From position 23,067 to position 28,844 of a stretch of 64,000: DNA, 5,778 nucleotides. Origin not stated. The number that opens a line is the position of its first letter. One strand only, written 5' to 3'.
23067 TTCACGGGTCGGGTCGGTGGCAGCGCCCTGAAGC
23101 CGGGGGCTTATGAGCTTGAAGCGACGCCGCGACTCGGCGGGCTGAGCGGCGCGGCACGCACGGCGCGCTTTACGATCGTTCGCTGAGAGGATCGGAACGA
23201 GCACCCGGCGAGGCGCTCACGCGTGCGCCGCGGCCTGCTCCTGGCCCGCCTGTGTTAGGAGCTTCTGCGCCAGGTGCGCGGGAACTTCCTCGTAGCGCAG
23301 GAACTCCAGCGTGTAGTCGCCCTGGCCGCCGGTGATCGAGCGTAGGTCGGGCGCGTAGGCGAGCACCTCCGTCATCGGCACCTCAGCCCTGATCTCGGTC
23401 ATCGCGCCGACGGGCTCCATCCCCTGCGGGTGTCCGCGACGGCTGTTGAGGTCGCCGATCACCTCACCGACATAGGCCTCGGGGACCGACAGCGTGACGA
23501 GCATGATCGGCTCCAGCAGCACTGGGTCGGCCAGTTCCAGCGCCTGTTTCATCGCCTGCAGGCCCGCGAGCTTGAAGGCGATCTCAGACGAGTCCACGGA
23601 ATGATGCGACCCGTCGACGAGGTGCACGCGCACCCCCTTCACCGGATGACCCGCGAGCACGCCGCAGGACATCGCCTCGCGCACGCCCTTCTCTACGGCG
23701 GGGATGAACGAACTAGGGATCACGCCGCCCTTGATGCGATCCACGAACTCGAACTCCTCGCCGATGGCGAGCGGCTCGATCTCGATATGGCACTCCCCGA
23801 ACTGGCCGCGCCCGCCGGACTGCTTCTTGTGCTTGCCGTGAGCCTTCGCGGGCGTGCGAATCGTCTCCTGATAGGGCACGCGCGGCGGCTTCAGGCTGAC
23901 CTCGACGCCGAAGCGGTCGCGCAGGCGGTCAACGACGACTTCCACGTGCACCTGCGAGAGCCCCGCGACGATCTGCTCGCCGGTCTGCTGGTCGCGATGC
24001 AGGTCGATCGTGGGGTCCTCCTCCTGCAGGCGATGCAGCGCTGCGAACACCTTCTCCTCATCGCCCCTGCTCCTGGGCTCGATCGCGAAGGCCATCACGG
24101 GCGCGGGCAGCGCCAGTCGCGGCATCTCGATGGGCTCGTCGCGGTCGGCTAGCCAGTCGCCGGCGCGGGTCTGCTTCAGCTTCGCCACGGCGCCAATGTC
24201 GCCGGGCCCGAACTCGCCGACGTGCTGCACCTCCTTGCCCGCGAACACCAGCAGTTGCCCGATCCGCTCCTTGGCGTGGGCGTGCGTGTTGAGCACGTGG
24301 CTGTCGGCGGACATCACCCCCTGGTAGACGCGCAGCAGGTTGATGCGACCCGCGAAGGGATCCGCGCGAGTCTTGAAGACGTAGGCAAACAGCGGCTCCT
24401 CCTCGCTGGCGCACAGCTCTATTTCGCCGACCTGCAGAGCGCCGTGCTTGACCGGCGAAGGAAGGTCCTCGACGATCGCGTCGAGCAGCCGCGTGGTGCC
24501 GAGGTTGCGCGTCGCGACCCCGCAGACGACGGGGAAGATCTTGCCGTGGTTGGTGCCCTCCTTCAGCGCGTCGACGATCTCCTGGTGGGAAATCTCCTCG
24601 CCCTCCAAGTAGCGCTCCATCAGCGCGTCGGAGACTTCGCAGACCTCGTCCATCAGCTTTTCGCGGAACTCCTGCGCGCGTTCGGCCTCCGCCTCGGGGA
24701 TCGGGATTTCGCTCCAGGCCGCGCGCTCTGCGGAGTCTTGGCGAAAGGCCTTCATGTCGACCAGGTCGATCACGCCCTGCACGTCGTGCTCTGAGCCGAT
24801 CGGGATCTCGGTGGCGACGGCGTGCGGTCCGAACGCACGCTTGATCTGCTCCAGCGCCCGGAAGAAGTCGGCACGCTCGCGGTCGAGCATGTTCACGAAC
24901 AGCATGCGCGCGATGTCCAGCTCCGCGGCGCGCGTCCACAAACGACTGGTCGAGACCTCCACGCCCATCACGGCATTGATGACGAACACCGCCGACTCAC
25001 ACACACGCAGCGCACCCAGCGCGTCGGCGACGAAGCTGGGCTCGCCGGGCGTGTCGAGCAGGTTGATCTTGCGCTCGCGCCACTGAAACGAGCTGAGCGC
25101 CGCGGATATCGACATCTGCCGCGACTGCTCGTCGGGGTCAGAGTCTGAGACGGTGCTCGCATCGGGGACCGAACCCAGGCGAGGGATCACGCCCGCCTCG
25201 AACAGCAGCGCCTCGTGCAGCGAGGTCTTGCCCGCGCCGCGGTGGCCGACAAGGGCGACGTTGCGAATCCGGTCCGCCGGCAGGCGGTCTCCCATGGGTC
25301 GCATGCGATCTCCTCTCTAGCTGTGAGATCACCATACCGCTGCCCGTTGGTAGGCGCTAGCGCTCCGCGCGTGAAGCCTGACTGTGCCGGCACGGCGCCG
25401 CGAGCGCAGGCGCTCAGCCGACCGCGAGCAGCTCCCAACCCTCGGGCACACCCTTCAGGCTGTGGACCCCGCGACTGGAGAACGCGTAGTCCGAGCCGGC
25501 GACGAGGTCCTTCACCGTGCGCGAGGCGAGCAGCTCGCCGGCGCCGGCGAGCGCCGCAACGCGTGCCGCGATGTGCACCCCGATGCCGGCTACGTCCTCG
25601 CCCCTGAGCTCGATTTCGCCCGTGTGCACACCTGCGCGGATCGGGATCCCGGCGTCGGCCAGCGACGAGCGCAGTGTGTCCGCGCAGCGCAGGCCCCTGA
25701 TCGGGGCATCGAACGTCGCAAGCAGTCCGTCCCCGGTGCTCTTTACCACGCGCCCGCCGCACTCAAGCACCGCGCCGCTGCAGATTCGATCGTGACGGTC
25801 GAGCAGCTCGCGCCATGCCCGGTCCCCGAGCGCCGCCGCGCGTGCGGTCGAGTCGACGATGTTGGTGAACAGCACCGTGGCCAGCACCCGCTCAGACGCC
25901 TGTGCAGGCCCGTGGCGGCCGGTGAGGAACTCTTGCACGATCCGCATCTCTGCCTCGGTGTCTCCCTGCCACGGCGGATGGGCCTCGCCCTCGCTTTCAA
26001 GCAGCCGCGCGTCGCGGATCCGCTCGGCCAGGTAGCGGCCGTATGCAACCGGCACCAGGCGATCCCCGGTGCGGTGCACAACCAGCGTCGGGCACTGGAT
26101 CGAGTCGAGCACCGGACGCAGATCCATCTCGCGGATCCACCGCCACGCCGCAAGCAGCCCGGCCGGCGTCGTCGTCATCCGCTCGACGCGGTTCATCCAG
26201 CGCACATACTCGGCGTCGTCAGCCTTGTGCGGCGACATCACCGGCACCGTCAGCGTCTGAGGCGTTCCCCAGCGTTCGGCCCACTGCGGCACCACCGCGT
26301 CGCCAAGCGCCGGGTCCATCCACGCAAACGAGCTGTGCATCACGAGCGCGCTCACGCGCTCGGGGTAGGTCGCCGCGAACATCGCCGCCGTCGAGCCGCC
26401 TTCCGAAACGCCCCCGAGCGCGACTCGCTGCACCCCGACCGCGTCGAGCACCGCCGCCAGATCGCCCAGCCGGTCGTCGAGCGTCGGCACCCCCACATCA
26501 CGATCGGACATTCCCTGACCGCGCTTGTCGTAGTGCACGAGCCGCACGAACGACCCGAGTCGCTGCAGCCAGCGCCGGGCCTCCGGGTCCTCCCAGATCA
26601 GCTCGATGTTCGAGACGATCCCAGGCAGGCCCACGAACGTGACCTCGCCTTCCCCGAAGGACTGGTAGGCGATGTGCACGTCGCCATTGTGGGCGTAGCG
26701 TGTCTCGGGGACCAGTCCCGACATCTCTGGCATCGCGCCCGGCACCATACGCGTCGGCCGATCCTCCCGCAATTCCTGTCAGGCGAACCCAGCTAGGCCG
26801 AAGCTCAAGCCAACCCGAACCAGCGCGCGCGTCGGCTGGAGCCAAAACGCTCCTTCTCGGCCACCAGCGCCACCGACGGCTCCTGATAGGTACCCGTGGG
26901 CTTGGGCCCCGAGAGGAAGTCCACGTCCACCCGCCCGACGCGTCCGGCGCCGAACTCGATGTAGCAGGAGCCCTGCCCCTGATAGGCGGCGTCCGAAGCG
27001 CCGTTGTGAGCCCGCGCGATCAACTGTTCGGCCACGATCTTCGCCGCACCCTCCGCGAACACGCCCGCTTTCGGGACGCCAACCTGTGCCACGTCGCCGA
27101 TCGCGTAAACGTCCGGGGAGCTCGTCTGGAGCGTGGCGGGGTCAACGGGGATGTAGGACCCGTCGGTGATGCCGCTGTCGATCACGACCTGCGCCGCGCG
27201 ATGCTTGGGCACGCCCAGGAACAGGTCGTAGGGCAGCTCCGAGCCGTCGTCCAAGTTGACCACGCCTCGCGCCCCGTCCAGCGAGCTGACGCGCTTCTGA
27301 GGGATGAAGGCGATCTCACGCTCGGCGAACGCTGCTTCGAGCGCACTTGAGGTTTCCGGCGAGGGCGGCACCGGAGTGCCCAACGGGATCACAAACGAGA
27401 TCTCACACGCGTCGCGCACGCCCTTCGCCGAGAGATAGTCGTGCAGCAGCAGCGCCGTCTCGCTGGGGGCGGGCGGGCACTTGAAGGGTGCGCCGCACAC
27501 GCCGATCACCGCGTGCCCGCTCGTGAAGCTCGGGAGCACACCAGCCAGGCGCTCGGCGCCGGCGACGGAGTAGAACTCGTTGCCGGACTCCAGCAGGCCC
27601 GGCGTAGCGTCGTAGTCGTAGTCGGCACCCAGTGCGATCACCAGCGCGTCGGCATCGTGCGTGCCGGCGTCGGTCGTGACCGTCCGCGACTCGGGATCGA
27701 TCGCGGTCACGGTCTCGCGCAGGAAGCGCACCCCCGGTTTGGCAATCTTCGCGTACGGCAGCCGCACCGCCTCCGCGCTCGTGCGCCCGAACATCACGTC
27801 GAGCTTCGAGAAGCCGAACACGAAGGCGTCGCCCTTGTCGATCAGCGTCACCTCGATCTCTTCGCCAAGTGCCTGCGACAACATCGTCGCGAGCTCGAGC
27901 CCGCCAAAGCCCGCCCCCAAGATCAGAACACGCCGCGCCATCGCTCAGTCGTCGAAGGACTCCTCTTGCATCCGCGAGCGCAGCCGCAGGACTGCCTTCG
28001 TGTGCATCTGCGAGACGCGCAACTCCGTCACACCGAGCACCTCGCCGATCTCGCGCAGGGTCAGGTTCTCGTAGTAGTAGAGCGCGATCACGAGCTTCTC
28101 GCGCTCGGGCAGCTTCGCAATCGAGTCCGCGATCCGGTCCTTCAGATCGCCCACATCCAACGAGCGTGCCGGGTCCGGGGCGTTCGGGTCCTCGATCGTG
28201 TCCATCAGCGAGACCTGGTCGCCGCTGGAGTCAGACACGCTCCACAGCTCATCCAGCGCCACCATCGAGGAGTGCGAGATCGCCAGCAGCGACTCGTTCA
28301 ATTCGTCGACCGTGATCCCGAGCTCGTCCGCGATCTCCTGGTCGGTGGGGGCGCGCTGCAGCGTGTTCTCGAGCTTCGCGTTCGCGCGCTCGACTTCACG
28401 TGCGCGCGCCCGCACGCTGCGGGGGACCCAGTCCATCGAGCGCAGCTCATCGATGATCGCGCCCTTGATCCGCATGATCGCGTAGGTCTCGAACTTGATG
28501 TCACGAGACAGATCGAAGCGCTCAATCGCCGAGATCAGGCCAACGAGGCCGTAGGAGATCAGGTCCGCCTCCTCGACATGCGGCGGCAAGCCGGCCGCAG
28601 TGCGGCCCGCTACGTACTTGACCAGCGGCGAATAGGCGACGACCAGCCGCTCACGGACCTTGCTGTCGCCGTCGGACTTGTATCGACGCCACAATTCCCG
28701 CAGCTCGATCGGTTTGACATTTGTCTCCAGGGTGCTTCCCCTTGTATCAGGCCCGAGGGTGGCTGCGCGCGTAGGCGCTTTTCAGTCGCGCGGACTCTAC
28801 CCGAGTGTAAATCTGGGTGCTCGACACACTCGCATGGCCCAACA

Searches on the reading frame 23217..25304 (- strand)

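Call 32: search_protein_families(library=pfam, proteins=[window:23217-25304:-], max_evalue=0.00001)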
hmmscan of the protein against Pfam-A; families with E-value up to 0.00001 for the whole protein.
window:23217-25304:- (695 aa): 6 families
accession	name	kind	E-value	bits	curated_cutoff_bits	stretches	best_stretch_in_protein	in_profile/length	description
PF03764.24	EFG_IV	-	1.2e-44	151.5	24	1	474-592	1-120/121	Elongation factor G, domain IV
PF00009.33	GTP_EFTU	-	3.3e-39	134.9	26.5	1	12-282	2-187/188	Elongation factor Tu GTP binding domain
PF14492.12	EFG_III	-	2.8e-27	95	27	1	399-472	1-74/75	Elongation Factor G, domain III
PF00679.30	EFG_C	-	9.8e-26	90.1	27.9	1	595-681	1-88/89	Elongation factor G C-terminus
PF22042.2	EF-G_D2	-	2.4e-15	56.8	27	1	307-386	4-82/84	Elongation factor G domain 2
PF03144.31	GTP_EFTU_D2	-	4.8e-07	30.6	30.3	1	319-386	1-73/73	Elongation factor Tu domain 2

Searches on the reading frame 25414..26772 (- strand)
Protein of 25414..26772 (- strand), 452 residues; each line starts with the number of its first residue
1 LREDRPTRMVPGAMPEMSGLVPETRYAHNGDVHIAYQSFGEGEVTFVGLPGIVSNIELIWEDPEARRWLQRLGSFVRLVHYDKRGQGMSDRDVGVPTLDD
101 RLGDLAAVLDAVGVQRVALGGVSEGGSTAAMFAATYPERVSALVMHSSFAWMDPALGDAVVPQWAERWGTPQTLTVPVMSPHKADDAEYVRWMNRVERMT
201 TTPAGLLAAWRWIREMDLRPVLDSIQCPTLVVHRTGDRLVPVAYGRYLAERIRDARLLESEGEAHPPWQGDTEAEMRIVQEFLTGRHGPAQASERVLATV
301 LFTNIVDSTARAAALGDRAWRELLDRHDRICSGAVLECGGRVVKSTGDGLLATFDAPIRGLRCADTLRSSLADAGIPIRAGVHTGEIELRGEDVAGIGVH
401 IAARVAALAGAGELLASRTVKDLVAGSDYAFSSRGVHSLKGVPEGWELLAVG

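Call 32: search_protein_families(library=pfam, proteins=[window:25414-26772:-], max_evalue=0.00001)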
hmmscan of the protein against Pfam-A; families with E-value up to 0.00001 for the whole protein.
window:25414-26772:- (452 aa): 3 families
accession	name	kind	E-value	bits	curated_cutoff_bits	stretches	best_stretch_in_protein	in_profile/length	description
PF00561.26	Abhydrolase_1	-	1.4e-13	51.5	25.8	1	79-265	31-238/245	alpha/beta hydrolase fold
PF12146.15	Hydrolase_4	-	5.2e-13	49.3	27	1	79-257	35-224/239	Serine aminopeptidase, S33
PF12697.13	Abhydrolase_6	-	2.2e-09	38.8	26.3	1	50-269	5-208/217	Alpha/beta hydrolase family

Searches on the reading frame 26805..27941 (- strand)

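Call 32: search_protein_families(library=pfam, proteins=[window:26805-27941:-], max_evalue=0.00001)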
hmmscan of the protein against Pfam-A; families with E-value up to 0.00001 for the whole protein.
window:26805-27941:- (378 aa): 1 family
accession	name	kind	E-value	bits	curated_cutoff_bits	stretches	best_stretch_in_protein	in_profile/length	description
PF07992.20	Pyr_redox_2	-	9.7e-21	74.9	26.1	1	4-289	2-281/291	Pyridine nucleotide-disulphide oxidoreductase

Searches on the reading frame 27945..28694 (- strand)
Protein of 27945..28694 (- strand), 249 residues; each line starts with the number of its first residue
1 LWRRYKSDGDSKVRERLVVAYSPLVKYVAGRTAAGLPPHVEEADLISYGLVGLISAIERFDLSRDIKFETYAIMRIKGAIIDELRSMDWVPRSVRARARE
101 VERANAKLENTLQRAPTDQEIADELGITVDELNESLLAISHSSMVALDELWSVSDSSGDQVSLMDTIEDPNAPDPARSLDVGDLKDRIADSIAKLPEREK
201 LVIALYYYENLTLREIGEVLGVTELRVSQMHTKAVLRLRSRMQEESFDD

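Call 32: search_protein_families(library=pfam, proteins=[window:27945-28694:-], max_evalue=0.00001)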
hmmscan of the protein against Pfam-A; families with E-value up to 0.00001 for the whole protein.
window:27945-28694:- (249 aa): 4 families
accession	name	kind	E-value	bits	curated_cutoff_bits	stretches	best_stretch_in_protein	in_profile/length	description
PF04545.22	Sigma70_r4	-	6.2e-19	67.7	24.1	1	192-239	2-49/50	Sigma-70, region 4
PF04542.20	Sigma70_r2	-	2.3e-14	53.4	24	1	17-89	1-70/71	Sigma-70 region 2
PF04539.22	Sigma70_r3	-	4.2e-11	43.2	25.3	1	99-177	4-76/78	Sigma-70 region 3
PF08281.18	Sigma70_r4_2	-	3e-10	40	25.7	1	186-238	2-54/54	Sigma-70, region 4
